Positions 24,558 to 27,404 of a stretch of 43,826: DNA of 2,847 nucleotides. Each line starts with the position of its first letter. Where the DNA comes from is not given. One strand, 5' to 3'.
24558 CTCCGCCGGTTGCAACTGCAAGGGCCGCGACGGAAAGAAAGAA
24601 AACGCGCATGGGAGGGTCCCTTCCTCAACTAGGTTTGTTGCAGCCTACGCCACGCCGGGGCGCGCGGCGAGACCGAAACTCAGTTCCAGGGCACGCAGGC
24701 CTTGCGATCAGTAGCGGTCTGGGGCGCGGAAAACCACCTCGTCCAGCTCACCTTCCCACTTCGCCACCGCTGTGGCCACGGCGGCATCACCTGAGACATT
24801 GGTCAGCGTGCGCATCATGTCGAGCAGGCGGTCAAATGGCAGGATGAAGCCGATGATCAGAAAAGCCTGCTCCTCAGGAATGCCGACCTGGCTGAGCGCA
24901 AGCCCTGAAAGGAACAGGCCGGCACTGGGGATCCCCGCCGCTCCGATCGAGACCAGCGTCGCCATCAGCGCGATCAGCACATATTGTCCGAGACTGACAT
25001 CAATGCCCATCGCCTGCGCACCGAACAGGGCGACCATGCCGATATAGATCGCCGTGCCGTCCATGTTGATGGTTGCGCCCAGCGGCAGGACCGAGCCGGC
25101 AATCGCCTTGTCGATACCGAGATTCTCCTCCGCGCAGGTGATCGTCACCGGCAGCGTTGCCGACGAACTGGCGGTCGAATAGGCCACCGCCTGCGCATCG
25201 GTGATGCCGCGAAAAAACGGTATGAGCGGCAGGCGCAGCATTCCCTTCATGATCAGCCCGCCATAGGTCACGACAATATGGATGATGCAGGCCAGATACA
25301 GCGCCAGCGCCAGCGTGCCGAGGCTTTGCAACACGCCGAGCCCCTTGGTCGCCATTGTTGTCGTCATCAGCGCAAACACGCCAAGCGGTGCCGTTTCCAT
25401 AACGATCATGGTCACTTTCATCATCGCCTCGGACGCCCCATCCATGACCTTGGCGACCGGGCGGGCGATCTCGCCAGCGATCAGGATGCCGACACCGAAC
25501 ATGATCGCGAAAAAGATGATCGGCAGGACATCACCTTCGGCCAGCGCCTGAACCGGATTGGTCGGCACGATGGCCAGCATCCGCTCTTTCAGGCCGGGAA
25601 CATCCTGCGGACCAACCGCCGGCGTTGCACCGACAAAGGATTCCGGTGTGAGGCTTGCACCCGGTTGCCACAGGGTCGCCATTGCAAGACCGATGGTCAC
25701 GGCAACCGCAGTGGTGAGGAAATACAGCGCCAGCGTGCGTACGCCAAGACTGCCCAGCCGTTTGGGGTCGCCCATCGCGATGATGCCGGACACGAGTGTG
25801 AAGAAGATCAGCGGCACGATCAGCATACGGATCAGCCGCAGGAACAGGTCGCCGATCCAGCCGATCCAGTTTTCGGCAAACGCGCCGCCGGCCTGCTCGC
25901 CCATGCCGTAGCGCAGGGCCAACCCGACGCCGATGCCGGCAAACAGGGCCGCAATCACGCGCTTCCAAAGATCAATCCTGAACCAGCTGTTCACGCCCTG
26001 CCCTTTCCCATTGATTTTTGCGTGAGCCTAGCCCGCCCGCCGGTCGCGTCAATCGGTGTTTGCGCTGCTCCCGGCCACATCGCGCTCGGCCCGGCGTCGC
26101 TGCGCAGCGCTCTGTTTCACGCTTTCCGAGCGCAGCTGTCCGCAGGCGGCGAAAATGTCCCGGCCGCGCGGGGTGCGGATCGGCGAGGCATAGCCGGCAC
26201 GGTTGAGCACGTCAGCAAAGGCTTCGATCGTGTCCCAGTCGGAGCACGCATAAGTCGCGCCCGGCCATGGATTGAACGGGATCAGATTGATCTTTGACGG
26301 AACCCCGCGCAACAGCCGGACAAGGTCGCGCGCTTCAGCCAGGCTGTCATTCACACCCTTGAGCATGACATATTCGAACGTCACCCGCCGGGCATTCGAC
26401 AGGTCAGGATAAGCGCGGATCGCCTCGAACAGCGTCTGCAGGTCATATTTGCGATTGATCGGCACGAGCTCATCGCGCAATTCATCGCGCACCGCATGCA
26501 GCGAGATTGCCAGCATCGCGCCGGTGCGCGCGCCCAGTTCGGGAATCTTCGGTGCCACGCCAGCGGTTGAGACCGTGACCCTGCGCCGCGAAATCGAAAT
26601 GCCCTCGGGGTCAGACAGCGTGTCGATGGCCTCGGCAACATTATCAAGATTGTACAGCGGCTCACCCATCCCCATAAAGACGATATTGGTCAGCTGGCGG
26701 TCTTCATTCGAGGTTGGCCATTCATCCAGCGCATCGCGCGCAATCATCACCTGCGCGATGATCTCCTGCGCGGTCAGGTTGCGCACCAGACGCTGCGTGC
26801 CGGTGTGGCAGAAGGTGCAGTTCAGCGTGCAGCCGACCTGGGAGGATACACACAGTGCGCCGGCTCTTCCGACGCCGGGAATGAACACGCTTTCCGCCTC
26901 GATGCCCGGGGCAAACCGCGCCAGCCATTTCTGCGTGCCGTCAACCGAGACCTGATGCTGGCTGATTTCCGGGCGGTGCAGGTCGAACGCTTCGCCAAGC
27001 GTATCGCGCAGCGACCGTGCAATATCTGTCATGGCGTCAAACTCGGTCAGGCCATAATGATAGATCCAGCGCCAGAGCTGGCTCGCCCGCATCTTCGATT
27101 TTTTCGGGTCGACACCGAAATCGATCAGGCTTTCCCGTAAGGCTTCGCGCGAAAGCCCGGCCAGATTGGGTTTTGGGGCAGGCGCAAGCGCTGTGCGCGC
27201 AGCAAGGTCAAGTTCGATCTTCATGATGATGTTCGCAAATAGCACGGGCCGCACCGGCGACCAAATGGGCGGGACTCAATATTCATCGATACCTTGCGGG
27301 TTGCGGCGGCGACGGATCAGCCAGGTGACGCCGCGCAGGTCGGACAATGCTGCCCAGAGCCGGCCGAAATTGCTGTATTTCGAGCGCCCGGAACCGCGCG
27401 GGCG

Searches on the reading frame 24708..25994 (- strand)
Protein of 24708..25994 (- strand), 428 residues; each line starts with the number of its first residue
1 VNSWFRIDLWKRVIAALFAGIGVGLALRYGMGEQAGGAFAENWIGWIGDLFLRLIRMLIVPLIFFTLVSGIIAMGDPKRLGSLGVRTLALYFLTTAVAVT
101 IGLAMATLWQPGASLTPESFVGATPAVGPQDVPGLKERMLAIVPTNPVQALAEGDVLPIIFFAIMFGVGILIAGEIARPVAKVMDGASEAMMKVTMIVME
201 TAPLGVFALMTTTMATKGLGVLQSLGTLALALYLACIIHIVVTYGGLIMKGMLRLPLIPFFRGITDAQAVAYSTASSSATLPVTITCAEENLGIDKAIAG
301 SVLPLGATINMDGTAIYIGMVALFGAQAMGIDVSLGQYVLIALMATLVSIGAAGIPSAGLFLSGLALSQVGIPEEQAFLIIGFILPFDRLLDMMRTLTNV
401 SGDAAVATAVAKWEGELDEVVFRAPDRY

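Call 71: search_protein_families(library=pfam, proteins=[window:24708-25994:-], max_evalue=0.0001)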
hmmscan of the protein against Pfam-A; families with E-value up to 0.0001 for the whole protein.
window:24708-25994:- (428 aa): 1 family
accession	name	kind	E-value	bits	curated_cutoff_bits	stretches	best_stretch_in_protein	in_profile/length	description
PF00375.23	SDF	-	6.3e-121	404.5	27.9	1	9-413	1-387/387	Sodium:dicarboxylate symporter family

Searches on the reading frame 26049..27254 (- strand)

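Call 71: search_protein_families(library=pfam, proteins=[window:26049-27254:-], max_evalue=0.0001)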
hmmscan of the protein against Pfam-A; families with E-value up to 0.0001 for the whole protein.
window:26049-27254:- (401 aa): 2 families
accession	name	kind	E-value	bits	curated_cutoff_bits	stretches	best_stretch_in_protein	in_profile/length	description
PF04055.27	Radical_SAM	-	2.4e-18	67.3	29.5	1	137-309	2-163/166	Radical SAM superfamily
PF21016.3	RlmN_N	-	5.1e-14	52.2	24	1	30-89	2-57/60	Ribosomal RNA large subunit methyltransferase N-terminal domain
